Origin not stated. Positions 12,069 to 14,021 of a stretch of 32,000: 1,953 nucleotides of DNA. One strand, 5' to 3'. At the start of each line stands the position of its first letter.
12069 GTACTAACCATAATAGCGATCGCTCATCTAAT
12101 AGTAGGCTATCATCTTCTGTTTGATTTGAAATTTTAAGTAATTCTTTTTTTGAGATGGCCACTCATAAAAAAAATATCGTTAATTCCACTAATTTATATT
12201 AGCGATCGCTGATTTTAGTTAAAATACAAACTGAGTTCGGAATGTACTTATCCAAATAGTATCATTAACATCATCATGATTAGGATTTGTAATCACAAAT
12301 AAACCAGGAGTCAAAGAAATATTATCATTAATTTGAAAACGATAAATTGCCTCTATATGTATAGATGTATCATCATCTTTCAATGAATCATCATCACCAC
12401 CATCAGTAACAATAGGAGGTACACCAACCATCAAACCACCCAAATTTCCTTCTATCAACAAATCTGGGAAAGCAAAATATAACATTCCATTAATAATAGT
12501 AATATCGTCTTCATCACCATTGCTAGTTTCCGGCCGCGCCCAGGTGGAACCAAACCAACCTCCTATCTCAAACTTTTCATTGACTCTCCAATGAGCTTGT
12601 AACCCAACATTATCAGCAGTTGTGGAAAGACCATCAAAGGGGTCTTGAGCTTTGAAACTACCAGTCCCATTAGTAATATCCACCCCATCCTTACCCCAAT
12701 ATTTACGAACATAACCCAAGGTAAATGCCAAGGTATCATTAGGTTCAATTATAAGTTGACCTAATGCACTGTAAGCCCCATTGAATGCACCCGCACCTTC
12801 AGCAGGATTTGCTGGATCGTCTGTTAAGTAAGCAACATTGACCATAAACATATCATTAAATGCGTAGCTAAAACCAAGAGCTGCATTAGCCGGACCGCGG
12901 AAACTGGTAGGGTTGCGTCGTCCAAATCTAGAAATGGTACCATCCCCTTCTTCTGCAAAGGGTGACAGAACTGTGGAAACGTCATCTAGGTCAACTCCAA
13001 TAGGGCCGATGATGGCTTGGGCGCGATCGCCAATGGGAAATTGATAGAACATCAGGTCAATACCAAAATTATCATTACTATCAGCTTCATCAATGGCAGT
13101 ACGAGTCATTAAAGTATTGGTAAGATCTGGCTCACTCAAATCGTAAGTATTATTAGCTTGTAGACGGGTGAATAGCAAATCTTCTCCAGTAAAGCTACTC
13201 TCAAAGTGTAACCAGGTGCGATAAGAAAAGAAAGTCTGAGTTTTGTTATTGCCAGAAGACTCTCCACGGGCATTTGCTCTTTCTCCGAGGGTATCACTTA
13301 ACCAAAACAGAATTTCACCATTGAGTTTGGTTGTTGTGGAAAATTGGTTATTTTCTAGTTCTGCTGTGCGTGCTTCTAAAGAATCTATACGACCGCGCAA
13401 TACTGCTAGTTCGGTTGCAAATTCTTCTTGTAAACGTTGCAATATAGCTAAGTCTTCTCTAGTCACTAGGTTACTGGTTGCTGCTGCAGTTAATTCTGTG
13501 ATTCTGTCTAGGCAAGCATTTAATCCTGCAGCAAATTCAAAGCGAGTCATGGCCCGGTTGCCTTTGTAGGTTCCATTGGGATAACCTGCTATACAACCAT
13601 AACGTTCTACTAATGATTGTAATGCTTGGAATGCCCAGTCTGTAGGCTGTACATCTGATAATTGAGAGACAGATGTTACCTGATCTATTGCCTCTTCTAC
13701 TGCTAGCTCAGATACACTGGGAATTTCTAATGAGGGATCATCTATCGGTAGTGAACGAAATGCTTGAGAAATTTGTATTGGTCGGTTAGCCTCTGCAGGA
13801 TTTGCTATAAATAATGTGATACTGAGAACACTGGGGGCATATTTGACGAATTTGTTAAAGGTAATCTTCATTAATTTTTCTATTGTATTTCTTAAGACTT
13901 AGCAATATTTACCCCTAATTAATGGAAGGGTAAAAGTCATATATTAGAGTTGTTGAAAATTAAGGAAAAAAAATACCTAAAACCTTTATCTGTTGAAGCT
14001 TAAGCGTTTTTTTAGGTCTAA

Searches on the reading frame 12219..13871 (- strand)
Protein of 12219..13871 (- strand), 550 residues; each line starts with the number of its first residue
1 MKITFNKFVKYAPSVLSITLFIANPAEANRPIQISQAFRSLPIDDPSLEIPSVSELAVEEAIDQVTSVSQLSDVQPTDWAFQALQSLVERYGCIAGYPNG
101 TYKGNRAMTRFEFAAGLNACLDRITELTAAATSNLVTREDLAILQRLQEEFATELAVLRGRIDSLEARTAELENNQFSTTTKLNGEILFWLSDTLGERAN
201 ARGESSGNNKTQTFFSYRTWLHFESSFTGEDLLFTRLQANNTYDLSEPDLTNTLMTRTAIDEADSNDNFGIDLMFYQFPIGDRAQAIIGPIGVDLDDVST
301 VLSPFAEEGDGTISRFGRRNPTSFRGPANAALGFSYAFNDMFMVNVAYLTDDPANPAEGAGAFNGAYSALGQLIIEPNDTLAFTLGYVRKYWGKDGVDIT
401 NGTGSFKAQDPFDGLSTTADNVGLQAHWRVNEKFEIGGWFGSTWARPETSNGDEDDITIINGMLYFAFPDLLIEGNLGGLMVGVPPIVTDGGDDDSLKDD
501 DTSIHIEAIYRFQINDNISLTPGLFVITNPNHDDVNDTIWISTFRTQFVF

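Call 54: list_cluster_members(proteins=[P0001, window:12219-13871:-])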
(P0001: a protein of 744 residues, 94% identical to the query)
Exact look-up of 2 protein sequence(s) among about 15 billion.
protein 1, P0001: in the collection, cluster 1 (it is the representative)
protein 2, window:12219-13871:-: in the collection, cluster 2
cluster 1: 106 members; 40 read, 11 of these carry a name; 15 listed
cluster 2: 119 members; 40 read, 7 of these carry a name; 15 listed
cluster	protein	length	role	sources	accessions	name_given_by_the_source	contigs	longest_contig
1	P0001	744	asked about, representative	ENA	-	-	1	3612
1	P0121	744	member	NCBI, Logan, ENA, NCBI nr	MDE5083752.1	MAG: 5-methyltetrahydropteroyltriglutamate--homocysteine S-methyltransferase ... | 5-methyltetrahydropteroyltriglutamate--homocysteine S-methyltransferase [Trichodesmium ...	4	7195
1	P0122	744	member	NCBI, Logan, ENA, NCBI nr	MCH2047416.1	MAG: 5-methyltetrahydropteroyltriglutamate--homocysteine S-methyltransferase ... | 5-methyltetrahydropteroyltriglutamate--homocysteine S-methyltransferase [Trichodesmium ...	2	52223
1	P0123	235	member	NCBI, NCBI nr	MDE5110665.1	MAG: 5-methyltetrahydropteroyltriglutamate--homocysteine S-methyltransferase, partial ... | 5-methyltetrahydropteroyltriglutamate--homocysteine S-methyltransferase [Trichodesmium ...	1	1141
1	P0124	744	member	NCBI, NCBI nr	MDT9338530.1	5-methyltetrahydropteroyltriglutamate--homocysteine S-methyltransferase [Trichodesmium ...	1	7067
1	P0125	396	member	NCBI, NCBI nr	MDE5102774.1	MAG: 5-methyltetrahydropteroyltriglutamate--homocysteine S-methyltransferase, partial ... | 5-methyltetrahydropteroyltriglutamate--homocysteine S-methyltransferase [Trichodesmium ...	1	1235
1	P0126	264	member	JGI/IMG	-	5-methyltetrahydropteroyltriglutamate--homocysteine methyltransferase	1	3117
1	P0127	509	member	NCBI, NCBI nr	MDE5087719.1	MAG: 5-methyltetrahydropteroyltriglutamate--homocysteine S-methyltransferase, partial ... | 5-methyltetrahydropteroyltriglutamate--homocysteine S-methyltransferase [Trichodesmium ...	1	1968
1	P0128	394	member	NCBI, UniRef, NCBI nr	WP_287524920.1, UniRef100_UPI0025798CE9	hypothetical protein [Okeania sp. SIO2C2] | hypothetical protein n=1 Tax=Okeania sp. SIO2C2 TaxID=2607787 RepID=UPI0025798CE9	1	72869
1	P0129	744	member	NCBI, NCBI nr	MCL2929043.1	MAG: 5-methyltetrahydropteroyltriglutamate--homocysteine S-methyltransferase ... | 5-methyltetrahydropteroyltriglutamate--homocysteine S-methyltransferase [Trichodesmium ...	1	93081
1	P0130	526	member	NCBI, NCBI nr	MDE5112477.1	MAG: 5-methyltetrahydropteroyltriglutamate--homocysteine S-methyltransferase, partial ... | 5-methyltetrahydropteroyltriglutamate--homocysteine S-methyltransferase [Trichodesmium ...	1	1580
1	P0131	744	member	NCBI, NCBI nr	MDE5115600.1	MAG: 5-methyltetrahydropteroyltriglutamate--homocysteine S-methyltransferase ... | 5-methyltetrahydropteroyltriglutamate--homocysteine S-methyltransferase [Trichodesmium ...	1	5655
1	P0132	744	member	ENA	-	-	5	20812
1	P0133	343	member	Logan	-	-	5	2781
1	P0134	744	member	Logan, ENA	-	-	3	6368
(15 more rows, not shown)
